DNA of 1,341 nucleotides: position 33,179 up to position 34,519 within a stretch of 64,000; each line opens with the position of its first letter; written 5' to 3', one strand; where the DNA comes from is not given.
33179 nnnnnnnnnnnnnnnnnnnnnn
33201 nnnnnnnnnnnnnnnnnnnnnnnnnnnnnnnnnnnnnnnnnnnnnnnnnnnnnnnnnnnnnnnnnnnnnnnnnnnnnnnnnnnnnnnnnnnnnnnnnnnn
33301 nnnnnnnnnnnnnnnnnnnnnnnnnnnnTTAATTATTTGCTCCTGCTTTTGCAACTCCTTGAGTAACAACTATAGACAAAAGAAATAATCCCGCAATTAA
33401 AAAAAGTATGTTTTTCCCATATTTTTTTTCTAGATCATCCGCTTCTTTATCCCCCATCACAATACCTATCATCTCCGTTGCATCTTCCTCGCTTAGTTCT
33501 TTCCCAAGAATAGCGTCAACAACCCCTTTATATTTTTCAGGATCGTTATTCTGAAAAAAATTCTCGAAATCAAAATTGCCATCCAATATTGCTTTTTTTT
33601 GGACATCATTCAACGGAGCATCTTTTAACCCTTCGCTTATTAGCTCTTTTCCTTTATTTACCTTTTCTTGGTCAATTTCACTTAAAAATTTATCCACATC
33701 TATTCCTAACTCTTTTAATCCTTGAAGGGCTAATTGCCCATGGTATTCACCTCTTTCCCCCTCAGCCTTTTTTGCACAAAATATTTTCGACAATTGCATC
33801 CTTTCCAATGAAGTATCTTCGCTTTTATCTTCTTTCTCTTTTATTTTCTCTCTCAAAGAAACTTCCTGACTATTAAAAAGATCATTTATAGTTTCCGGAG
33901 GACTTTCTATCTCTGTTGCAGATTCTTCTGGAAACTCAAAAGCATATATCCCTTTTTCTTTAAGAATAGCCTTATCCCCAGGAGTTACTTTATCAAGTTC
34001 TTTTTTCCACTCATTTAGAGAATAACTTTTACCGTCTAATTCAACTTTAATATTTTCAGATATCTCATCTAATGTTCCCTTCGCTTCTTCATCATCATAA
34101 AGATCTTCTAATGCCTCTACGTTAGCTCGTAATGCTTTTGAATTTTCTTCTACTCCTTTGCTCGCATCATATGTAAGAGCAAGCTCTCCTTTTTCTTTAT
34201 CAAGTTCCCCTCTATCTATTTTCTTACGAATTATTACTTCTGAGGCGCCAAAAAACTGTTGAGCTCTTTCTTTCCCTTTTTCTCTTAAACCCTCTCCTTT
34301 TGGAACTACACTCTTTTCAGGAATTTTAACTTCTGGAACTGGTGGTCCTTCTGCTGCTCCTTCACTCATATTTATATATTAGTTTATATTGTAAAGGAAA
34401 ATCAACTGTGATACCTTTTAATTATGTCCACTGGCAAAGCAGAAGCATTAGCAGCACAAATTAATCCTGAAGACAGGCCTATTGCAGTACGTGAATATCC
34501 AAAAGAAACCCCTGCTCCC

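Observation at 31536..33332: Array of four pilin-like paralogs sharing a 'GG-x-W-x-x-SQGDK-x-KV-x-A-R' inter-helix motif; fourth copy start-less with a G6 tract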

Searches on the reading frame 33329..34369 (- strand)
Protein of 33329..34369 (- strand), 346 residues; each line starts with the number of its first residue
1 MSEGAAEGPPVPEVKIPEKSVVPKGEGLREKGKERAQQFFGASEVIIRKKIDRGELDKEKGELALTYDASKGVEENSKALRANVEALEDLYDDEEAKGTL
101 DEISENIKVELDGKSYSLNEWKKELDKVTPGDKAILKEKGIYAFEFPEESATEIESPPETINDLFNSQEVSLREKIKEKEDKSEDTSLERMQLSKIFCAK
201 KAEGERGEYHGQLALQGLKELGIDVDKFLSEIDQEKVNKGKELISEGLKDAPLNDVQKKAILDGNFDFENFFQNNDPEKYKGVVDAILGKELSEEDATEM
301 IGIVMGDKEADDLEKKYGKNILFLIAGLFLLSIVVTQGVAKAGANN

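Call 4: search_protein_families(library=pfam, proteins=[window:33329-34369:-], max_evalue=0.1)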
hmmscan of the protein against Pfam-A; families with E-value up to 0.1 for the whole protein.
window:33329-34369:- (346 aa): 0 families
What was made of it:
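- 33329..34369 (-): Conserved neighbouring gene for an acidic protein with a single C-terminal hydrophobic anchor. Function unknown. No Pfam hit (call 4).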

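Call 9: search_protein_families(library=ncbifam, proteins=[window:33329-34369:-], max_evalue=0.01)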
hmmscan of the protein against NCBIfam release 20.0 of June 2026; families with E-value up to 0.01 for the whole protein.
window:33329-34369:- (346 aa): 0 families

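Call 35: find_encoding_contigs(protein=window:33329-34369:-, flank=4000, max_places=10)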
Protein window:33329-34369:- (346 aa): no gene with exactly this product is on record in the collection.

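Call 62: list_cluster_members(proteins=[window:33332-34369:-, window:34424-34756:+, window:33015-33329:+, window:33069-33329:+, window:36101-36763:+, window:27054-30080:-])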
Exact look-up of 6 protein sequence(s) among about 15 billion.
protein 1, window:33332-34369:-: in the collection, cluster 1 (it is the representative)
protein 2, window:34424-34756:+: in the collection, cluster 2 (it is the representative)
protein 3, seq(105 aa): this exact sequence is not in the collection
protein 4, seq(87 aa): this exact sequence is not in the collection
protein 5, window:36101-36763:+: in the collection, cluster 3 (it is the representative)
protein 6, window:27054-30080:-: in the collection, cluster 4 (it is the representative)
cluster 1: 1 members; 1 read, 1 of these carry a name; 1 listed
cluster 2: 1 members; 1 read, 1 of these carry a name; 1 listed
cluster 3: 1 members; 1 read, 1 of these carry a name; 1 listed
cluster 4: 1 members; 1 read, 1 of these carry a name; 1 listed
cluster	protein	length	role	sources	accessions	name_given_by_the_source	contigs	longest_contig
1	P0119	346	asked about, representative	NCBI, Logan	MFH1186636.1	MAG: hypothetical protein V1697_00520 [Candidatus Levyibacteriota bacterium]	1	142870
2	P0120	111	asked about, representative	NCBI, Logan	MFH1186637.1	MAG: hypothetical protein V1697_00525 [Candidatus Levyibacteriota bacterium]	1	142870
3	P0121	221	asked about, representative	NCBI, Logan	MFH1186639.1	MAG: hypothetical protein V1697_00535 [Candidatus Levyibacteriota bacterium]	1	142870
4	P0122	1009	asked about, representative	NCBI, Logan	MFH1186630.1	MAG: hypothetical protein V1697_00490 [Candidatus Levyibacteriota bacterium]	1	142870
